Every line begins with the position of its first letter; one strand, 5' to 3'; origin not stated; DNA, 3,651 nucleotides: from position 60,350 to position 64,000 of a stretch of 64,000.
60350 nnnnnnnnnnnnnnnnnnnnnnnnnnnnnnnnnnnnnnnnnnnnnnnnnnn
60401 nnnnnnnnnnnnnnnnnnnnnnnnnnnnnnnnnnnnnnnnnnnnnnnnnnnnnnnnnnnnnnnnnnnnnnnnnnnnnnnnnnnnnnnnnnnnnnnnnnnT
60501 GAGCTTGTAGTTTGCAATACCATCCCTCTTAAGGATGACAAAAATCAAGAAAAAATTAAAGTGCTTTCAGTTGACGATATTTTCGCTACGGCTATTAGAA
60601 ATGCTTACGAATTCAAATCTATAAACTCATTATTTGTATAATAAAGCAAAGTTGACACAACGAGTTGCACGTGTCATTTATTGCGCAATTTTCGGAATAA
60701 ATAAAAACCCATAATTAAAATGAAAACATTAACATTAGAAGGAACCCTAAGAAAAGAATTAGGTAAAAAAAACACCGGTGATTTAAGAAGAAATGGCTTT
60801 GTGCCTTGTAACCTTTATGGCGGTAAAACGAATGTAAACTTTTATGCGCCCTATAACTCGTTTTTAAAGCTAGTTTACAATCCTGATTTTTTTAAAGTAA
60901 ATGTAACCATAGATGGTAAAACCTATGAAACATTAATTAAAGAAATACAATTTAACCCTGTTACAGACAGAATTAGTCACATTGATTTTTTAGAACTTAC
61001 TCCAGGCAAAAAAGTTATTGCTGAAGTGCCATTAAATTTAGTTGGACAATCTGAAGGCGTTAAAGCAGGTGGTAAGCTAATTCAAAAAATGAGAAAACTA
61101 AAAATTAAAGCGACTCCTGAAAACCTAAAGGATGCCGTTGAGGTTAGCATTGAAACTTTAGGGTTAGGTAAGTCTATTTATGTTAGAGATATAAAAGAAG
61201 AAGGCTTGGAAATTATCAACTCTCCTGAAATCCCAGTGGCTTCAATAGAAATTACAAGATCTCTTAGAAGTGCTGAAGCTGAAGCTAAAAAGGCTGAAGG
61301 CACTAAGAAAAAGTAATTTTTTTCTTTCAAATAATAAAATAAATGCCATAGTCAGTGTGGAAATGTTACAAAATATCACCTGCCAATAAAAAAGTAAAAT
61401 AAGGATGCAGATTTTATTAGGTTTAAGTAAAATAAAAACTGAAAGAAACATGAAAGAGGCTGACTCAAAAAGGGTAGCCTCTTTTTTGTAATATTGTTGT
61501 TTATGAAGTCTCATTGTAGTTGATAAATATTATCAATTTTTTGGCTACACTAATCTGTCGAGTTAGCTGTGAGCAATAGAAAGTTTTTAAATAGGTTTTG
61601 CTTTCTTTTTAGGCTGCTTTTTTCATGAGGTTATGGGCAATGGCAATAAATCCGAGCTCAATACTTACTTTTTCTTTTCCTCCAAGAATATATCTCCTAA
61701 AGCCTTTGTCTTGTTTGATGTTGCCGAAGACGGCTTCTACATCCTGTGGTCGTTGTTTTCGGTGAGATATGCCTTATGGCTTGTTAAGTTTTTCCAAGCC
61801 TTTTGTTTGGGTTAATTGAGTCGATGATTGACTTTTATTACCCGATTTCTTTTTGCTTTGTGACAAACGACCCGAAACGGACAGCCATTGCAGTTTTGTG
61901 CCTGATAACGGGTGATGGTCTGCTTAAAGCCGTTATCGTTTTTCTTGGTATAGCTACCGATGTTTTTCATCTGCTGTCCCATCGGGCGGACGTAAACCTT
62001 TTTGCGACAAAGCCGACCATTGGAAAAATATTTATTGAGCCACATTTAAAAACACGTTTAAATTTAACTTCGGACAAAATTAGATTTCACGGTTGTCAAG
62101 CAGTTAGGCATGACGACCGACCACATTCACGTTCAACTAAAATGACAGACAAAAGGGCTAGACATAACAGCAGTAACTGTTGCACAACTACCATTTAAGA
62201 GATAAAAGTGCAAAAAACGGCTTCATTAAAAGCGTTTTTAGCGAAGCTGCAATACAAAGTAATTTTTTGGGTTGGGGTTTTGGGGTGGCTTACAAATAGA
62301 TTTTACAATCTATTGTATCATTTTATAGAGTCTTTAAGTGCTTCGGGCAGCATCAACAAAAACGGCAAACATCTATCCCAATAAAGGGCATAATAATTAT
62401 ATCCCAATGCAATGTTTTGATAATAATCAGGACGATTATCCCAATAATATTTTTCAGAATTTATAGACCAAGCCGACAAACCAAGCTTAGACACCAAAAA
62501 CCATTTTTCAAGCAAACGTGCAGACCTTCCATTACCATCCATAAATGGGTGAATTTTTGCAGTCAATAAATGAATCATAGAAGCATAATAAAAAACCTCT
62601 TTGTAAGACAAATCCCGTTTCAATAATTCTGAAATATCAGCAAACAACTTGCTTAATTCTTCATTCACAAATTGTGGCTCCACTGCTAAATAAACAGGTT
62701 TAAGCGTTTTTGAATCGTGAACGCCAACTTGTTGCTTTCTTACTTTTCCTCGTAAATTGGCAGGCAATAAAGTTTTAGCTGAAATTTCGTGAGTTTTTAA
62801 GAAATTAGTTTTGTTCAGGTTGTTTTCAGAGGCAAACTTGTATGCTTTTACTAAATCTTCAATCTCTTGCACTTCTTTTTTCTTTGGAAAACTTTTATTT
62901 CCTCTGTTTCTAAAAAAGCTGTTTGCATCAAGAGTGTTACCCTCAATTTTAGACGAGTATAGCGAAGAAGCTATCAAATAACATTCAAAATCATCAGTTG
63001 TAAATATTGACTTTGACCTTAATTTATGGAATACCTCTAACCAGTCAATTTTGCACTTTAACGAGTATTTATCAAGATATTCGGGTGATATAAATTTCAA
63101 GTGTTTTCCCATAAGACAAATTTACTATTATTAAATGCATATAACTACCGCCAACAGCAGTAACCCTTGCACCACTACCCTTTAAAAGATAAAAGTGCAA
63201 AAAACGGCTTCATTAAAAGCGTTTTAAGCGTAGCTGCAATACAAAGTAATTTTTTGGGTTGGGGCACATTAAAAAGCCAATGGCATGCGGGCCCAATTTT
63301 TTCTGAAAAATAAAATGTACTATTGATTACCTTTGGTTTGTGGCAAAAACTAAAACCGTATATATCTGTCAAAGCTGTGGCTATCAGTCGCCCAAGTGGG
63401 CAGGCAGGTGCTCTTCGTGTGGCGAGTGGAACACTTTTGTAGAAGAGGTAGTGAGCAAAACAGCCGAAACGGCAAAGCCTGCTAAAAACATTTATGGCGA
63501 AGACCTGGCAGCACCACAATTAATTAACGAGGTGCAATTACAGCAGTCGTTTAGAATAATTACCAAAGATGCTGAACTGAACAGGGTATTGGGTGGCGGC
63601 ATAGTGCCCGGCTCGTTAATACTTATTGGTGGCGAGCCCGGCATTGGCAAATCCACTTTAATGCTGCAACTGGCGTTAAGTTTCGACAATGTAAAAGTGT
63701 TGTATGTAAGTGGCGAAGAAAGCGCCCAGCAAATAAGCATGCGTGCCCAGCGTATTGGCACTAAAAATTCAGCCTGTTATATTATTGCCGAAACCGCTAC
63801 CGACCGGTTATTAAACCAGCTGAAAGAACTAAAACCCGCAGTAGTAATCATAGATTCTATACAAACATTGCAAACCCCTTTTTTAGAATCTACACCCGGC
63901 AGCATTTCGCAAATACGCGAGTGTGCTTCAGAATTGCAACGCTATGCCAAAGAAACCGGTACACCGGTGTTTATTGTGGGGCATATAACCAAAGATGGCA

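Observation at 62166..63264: Self-contained Fic (AMPylase) cassette bracketed by 112-bp direct repeats just upstream of radA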

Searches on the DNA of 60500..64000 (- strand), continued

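Call 88: search_rna_families(sources=[L037, L109, L066, L052, L068, L059], threshold=evalue, max_evalue=1)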
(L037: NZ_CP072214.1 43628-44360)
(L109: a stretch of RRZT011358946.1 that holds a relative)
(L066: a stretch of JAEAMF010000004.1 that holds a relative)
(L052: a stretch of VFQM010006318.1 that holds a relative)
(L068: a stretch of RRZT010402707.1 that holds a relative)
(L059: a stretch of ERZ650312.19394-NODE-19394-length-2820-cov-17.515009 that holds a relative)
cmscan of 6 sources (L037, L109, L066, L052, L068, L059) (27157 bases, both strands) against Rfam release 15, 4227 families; matches with E-value up to 1: 1.
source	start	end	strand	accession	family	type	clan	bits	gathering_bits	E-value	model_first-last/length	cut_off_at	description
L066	3417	3545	-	RF01427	snoR127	Gene; snRNA; snoRNA; CD-box;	-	26.1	37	0.44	1-139/139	no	small nucleolar RNA snoR127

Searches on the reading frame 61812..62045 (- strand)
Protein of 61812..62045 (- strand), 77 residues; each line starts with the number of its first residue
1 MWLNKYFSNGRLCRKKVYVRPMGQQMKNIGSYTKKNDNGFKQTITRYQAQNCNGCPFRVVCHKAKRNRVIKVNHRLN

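Call 10: search_protein_families(library=pfam, proteins=[window:61812-62045:-], max_evalue=0.01)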
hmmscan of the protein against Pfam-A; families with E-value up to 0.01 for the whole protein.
window:61812-62045:- (77 aa): 1 family
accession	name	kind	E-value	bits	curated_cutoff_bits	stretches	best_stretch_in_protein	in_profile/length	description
PF13751.12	DDE_Tnp_1_6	-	1.1e-09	39.1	25.1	1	21-76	3-57/125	Transposase DDE domain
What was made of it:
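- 61609..62045 (-): Remnant of an IS1182-family transposase gene: the C-terminal ~145 codons, with a frameshift and stops. It belongs to a different clade from the element that gave the repeats. Pfam DDE_Tnp_1_6 at E 1.1e-9 on 61812-62045 (call 10).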
